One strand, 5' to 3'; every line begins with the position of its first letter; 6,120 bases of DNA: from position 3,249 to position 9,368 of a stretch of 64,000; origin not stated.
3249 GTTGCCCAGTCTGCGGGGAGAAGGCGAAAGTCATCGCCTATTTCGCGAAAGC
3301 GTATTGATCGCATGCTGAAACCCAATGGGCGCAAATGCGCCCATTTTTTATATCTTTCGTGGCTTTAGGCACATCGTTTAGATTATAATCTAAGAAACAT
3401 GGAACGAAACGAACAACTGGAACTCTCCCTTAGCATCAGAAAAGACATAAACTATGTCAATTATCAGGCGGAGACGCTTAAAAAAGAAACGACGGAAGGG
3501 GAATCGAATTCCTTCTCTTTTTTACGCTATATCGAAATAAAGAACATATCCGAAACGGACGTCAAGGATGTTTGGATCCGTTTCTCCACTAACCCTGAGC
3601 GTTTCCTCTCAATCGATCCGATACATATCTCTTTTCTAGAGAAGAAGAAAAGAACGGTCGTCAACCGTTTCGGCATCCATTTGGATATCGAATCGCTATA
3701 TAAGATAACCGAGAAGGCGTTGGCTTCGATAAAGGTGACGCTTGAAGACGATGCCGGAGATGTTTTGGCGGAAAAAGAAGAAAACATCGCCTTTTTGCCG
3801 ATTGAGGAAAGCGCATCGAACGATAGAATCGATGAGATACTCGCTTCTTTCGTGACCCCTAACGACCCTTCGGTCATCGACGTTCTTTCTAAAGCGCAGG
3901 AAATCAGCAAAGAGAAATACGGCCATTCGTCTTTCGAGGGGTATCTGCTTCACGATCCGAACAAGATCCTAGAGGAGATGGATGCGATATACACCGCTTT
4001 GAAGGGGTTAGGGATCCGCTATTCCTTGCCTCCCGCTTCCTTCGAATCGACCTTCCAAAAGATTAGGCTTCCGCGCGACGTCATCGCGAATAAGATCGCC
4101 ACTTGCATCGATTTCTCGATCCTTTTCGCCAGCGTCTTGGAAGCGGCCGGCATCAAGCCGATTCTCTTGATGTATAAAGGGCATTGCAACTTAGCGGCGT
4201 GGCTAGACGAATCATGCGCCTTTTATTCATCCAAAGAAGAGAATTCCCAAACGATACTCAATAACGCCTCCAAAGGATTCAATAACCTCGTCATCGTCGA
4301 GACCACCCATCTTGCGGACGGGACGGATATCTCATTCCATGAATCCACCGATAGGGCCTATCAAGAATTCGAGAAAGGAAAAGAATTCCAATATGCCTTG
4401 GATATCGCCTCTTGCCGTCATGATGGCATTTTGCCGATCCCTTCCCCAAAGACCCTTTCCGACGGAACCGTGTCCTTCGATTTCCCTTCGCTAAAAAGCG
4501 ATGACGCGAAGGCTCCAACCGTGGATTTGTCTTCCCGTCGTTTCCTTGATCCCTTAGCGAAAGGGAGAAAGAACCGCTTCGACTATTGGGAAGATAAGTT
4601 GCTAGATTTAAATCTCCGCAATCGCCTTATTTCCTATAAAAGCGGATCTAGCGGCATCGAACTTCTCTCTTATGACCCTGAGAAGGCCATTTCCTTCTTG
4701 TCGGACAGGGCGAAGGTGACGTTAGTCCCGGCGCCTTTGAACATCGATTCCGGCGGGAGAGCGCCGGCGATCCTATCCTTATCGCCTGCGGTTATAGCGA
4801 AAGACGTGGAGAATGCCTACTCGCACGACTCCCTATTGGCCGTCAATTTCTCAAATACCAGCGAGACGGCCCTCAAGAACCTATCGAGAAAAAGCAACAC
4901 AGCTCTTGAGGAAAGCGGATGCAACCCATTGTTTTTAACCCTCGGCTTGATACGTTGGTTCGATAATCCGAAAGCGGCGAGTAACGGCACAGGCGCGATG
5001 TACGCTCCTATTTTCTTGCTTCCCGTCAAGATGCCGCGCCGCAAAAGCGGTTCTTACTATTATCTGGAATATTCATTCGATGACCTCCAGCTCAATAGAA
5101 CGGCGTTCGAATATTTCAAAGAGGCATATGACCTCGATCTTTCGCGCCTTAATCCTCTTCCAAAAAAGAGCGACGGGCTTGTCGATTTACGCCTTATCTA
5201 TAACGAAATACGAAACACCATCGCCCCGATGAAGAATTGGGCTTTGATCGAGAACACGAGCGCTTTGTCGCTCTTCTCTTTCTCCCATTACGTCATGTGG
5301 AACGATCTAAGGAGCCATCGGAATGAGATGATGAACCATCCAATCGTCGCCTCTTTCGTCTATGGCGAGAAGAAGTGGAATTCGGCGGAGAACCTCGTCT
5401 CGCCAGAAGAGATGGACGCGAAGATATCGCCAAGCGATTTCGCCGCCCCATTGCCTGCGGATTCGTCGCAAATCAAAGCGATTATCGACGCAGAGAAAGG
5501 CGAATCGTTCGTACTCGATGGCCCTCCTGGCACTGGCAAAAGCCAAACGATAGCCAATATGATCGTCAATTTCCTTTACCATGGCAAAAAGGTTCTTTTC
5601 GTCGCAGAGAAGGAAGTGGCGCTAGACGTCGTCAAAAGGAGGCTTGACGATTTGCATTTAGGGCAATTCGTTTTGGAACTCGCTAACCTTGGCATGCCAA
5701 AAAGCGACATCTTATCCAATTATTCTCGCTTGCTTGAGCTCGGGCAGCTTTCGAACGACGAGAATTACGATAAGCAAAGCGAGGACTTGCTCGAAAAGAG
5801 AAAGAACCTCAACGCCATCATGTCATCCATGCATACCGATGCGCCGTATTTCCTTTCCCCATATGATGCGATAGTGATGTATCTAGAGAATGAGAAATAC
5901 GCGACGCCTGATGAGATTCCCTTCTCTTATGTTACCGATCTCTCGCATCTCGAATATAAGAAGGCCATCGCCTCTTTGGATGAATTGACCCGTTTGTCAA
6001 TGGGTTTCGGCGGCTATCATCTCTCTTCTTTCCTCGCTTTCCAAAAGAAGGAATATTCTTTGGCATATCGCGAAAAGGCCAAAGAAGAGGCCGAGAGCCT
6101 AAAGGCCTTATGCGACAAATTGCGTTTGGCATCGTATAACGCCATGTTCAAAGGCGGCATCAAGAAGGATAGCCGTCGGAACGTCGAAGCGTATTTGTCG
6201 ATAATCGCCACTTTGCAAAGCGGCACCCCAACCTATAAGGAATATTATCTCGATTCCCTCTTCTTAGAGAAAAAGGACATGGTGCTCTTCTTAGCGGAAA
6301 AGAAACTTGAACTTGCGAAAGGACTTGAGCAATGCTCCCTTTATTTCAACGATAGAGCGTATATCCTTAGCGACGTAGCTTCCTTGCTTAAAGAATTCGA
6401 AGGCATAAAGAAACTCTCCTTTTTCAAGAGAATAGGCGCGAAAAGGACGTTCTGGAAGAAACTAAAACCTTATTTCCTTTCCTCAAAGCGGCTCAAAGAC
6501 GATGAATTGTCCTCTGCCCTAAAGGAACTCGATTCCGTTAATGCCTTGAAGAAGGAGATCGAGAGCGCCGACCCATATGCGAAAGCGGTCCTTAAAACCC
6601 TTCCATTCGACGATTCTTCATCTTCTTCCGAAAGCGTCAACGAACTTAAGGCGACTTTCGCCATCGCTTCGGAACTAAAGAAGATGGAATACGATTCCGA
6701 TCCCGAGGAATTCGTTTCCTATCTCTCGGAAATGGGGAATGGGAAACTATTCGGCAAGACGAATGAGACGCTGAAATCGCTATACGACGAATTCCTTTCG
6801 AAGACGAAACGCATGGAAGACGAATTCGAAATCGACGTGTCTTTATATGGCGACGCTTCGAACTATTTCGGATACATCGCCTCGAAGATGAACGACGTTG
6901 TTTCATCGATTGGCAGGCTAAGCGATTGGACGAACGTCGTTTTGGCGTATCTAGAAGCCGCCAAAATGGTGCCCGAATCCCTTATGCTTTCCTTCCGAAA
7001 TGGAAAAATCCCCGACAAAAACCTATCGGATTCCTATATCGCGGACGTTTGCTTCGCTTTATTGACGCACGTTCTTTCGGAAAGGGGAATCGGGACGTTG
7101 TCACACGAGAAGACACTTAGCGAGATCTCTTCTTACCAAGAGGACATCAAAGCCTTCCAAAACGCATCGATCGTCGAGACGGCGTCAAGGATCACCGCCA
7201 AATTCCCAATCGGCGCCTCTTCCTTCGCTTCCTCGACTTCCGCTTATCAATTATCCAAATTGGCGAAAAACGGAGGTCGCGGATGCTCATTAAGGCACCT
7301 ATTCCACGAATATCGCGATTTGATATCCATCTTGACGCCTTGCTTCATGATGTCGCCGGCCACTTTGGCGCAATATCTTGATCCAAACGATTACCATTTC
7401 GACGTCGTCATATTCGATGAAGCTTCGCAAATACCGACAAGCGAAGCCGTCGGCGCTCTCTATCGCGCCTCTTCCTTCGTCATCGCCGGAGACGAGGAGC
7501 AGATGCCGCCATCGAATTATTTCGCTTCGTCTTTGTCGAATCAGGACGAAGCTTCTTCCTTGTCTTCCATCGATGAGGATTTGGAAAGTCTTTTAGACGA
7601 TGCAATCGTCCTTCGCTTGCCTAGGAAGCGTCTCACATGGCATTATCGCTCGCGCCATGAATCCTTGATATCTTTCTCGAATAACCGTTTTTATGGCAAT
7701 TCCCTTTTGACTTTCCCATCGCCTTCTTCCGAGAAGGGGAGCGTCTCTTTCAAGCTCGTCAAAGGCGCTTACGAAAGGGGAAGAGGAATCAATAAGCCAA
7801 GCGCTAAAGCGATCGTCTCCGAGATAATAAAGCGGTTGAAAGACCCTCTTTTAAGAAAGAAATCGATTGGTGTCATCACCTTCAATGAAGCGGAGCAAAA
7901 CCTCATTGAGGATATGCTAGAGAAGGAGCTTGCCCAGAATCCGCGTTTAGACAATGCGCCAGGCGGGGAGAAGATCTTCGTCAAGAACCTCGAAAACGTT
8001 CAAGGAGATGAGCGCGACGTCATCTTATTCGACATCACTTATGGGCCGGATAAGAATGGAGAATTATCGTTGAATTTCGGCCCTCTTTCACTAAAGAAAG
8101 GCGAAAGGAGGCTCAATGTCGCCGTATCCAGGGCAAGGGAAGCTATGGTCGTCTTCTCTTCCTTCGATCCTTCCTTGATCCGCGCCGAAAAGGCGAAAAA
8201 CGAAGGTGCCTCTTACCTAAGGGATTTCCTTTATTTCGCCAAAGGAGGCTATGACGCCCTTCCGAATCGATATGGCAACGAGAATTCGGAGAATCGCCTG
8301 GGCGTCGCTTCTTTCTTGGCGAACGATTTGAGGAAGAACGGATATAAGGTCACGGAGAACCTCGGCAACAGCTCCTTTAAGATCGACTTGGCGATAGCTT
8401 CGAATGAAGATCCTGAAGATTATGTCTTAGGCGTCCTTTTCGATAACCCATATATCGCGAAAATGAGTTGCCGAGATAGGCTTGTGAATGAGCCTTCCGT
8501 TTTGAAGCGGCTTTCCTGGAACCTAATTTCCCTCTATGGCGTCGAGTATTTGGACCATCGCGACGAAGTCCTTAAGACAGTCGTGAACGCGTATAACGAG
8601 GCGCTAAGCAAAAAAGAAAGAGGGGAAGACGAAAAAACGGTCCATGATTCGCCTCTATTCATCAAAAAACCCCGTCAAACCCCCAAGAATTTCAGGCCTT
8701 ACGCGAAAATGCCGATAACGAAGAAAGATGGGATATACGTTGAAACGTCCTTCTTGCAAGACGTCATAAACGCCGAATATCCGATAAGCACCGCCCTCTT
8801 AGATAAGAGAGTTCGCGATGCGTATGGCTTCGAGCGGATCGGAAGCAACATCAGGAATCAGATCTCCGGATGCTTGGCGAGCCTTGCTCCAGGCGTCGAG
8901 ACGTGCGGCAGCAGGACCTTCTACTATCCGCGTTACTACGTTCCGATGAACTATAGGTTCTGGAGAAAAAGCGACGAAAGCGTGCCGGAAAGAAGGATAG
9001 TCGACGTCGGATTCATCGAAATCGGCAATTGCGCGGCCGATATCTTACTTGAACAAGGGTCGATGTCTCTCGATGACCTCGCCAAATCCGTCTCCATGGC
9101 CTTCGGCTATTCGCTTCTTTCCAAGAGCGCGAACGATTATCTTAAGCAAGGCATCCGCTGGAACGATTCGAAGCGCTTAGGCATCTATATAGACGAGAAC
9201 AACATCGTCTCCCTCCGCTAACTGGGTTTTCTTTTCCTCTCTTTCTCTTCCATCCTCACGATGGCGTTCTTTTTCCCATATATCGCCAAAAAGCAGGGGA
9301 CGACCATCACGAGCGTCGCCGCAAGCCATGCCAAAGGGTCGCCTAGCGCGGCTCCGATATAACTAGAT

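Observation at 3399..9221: Stand-alone 1940-aa DUF4011/Upf1-like helicase with extra enzymatic modules: candidate single-protein nucleic-acid surveillance or defence system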

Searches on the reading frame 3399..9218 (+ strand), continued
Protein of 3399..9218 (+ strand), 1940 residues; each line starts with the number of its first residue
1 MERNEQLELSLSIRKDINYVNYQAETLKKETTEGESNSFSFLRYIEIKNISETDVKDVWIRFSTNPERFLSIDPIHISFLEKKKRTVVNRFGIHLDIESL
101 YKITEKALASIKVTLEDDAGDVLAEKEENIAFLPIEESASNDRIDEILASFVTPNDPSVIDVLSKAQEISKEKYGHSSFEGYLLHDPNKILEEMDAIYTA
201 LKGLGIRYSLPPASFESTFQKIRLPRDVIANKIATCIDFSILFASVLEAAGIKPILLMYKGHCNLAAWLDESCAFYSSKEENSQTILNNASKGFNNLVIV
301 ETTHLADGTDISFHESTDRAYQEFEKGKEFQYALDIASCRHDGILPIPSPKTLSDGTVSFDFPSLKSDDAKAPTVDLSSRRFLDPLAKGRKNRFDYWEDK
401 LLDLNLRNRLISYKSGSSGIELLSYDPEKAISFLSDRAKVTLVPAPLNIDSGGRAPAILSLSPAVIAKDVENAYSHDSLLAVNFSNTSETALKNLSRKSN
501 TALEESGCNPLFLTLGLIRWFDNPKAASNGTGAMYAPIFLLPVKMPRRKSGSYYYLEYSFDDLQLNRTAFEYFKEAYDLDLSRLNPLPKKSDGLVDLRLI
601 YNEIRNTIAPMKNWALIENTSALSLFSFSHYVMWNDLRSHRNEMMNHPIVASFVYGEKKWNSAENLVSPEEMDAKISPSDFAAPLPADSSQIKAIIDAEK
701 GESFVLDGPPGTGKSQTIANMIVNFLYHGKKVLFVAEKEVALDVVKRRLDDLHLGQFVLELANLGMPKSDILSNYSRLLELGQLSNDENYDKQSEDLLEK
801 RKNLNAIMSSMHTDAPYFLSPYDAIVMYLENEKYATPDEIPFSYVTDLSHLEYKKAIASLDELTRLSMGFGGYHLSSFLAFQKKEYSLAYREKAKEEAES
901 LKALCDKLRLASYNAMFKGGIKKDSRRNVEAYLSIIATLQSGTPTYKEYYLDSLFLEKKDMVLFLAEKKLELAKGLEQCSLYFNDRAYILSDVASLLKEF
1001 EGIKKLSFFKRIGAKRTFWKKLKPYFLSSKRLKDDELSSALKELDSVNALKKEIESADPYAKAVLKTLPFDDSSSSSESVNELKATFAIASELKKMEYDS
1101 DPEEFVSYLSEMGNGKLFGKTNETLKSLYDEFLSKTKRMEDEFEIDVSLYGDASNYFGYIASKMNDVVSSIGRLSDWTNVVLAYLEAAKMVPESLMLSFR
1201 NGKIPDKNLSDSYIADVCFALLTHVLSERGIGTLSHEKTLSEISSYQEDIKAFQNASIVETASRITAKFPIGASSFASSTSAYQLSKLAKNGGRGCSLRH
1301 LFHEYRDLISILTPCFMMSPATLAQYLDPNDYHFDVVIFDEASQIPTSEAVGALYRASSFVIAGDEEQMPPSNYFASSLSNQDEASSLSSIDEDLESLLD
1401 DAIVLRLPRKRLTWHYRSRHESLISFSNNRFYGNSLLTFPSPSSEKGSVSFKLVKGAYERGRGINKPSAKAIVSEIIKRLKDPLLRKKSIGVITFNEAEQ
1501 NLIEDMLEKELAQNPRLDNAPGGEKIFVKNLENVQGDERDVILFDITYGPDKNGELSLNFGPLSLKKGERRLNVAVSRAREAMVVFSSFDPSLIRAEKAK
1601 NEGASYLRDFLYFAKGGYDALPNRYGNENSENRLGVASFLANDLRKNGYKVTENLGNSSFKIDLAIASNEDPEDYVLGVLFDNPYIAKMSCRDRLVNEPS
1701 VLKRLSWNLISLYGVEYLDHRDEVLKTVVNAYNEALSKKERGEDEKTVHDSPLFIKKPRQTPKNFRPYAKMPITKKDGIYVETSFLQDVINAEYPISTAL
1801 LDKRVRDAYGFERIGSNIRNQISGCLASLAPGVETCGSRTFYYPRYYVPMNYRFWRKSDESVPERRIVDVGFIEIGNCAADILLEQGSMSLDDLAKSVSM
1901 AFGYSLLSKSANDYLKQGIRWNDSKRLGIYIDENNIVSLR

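Call 75: search_dna_similar(query=window:3399-9218:+, collection=phages, mode=protein, max_rows=10)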
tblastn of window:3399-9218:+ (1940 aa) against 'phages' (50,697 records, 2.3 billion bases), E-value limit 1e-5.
Records with a match: 3; places in all: 3; records where one place covers at least 80% of the query: 1.
Best place of each record, by identity: <60% 3.
By first word of the organism name: Liberibacter 2; Bacteriophage 1.
By host as written in the record: - 1; Candidatus Liberibacter asiaticus 1; Candidatus Liberibacter asiaticus str. JXGC 1.
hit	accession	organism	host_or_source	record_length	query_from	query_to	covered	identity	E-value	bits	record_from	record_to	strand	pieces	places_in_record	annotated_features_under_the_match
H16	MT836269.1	Bacteriophage sp.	human fecal samples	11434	35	1920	82%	31.4%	3e-106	827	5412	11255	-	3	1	record has no annotation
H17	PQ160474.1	Liberibacter phage P-9PA-3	Candidatus Liberibacter asiaticus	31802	1408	1660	12%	38.2%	2e-9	157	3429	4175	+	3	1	DNA helicase-like protein (x2)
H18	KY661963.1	Liberibacter phage P-JXGC-3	Candidatus Liberibacter asiaticus str. ...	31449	1408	1660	12%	38.2%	2e-9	157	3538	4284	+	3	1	hypothetical protein | DNA helicase related protein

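Call 79: get_annotated_region(hit=H4, flank=8000)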
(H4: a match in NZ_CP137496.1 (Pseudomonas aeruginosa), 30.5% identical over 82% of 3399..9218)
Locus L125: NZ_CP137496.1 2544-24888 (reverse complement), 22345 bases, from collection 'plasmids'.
description: Pseudomonas aeruginosa strain HPA0875 plasmid pHPA0875-2, complete sequence
organism: Pseudomonas aeruginosa (NCBI taxid 287)
taxonomy: Bacteria; Pseudomonadota; Gammaproteobacteria; Pseudomonadales; Pseudomonadaceae; Pseudomonas; Pseudomonas aeruginosa
host: -; source: Homo sapiens,Bacterial culture sample; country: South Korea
typing (MOB-suite, as given by PLSDB): conjugative; relaxase MOBH; mating-pair formation MPF_G
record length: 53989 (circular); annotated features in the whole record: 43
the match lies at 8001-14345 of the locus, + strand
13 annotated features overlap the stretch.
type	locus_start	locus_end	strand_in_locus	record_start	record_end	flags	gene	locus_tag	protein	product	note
CDS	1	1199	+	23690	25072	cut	-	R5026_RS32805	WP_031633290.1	integrating conjugative element protein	-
CDS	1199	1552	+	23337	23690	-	-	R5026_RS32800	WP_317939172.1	hypothetical protein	-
CDS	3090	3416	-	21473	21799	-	-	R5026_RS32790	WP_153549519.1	hypothetical protein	-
CDS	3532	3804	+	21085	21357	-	-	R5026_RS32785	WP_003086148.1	type II toxin-antitoxin system ParD family antitoxin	GO:0051983 - regulation of chromosome segregation [Evidence IEA]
CDS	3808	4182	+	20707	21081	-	-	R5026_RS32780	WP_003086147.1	type II toxin-antitoxin system RelE/ParE family toxin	GO:0030541 - plasmid partitioning [Evidence IEA]; GO:0051290 - protein heterotetramerization [Evidence IEA]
CDS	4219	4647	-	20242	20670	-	-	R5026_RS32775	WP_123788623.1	hypothetical protein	-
CDS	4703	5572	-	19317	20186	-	paeM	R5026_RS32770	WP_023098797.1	lipid II-degrading bacteriocin PaeM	-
CDS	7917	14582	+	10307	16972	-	-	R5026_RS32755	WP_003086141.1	DUF3320 domain-containing protein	-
CDS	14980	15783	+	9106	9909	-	-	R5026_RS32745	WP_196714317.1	hypothetical protein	-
CDS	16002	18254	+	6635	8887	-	-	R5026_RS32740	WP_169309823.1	ATP-dependent helicase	-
CDS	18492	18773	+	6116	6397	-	-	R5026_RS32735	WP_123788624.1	hypothetical protein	-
CDS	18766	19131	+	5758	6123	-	-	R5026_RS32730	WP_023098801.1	hypothetical protein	-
CDS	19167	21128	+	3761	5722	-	-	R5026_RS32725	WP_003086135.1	hypothetical protein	-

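Call 82: search_solved_structures(query=A1, max_evalue=0.1)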
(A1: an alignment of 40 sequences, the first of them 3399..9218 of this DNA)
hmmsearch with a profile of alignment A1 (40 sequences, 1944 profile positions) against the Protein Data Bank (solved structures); distinct sequences matched with E-value up to 0.1: 18.
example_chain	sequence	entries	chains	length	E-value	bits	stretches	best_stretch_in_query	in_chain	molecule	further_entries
4b3g_A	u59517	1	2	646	3.3e-13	51.1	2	685-747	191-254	DNA-BINDING PROTEIN SMUBP-2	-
4b3f_X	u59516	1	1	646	4.1e-13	50.8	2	685-747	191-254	DNA-BINDING PROTEIN SMUBP-2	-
5mzn_A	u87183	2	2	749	2.1e-11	45.1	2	1332-1374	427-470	Helicase SEN1,Helicase SEN1 | Helicase SEN1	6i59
8ftm_A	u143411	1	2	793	4e-08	34.2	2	1332-1380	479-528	5'-3' RNA helicase-like protein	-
5eax_A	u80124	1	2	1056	7.4e-08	33.3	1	1331-1371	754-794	DNA replication ATP-dependent helicase/nuclease DNA2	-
5eaw_A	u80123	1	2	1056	7.4e-08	33.3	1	1331-1371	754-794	DNA replication ATP-dependent helicase/nuclease DNA2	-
5ean_A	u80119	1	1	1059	7.5e-08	33.3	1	1331-1371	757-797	DNA replication ATP-dependent helicase/nuclease DNA2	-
8fth_A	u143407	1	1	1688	1.2e-07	32.7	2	1332-1380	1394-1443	5'-3' RNA helicase-like protein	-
8ftk_A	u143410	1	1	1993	1.5e-07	32.3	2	1332-1380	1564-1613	5'-3' RNA helicase-like protein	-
2xzo_A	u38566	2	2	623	1e-06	29.6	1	1331-1585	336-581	REGULATOR OF NONSENSE TRANSCRIPTS 1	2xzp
2gjk_A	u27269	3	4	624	1e-06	29.5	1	1331-1585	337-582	Regulator of nonsense transcripts 1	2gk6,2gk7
6ej5_A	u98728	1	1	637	1.1e-06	29.4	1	1331-1585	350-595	Regulator of nonsense transcripts 1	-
8rd3_A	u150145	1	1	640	2.1e-06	28.5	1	683-764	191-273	ATP-dependent helicase NAM7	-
9qwn_A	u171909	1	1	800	2.4e-06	28.3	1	1331-1585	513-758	Isoform 2 of Regulator of nonsense transcripts 1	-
2wjv_A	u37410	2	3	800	2.4e-06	28.3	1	1331-1585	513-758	REGULATOR OF NONSENSE TRANSCRIPTS 1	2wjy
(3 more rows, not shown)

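Call 83: list_cluster_members(proteins=[window:3399-9218:+, L123:7944-13832:+, L124:7863-13817:+, L125:7917-14579:+])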
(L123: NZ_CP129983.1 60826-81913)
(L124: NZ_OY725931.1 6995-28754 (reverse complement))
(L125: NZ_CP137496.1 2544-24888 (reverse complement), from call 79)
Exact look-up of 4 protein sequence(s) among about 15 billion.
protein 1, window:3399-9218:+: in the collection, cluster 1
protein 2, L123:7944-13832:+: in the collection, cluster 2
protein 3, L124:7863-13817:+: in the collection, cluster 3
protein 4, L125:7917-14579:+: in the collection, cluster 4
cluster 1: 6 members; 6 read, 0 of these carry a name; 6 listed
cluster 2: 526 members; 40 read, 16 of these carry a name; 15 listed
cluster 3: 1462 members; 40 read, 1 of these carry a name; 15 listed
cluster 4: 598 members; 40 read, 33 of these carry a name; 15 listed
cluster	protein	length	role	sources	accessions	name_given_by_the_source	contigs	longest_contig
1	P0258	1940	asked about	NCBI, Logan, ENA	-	-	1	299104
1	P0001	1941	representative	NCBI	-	-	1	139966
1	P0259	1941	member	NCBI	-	-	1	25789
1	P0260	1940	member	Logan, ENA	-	-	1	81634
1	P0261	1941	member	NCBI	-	-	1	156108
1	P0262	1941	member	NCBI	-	-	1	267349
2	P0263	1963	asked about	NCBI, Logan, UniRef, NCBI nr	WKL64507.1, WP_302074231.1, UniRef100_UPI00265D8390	DUF3320 domain-containing protein (plasmid) [Klebsiella variicola] | DUF3320 domain-containing protein n=1 Tax=Klebsiella variicola TaxID=244366 ... | DUF3320 domain-containing protein [Klebsiella variicola]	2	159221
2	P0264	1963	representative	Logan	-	-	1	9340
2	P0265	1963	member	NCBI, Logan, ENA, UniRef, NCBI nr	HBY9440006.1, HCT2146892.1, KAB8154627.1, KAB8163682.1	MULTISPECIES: DUF3320 domain-containing protein [Raoultella] | DUF3320 domain-containing protein n=1 Tax=Raoultella TaxID=160674 RepID=UPI001265BB6D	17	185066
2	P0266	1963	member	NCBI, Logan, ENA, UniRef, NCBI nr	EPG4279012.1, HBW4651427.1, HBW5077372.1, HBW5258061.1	TPA: DUF3320 domain-containing protein [Klebsiella pneumoniae] | DUF3320 domain-containing protein n=1 Tax=Klebsiella TaxID=570 RepID=UPI000C7DB214 | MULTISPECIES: DUF3320 domain-containing protein [Klebsiella]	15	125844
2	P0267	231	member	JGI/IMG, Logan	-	hypothetical protein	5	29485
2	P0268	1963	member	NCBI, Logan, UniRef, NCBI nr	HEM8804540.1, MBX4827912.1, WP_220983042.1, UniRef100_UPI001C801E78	TPA: DUF3320 domain-containing protein [Klebsiella michiganensis] | DUF3320 domain-containing protein n=1 Tax=Klebsiella grimontii TaxID=2058152 ... | DUF3320 domain-containing protein [Klebsiella grimontii]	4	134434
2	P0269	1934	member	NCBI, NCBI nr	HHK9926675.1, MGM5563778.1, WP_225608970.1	TPA: DUF3320 domain-containing protein [Klebsiella quasipneumoniae subsp. ... | DUF3320 domain-containing protein [Klebsiella quasipneumoniae]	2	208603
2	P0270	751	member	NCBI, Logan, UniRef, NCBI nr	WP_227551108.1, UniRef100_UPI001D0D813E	DUF4011 domain-containing protein [Raoultella ornithinolytica] | DUF4011 domain-containing protein n=1 Tax=Raoultella ornithinolytica TaxID=54291 ...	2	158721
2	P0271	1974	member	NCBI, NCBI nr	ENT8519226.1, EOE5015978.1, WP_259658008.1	DUF3320 domain-containing protein [Raoultella ornithinolytica] | DUF3320 domain-containing protein [Klebsiella grimontii]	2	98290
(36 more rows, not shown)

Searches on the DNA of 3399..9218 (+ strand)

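Call 62: search_dna_similar(query=L123:7944-13835:+, collection=ecoli_genomes, mode=near, max_rows=10)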
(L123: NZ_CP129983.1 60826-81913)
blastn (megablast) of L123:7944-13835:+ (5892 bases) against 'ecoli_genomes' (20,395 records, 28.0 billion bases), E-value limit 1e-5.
No match.
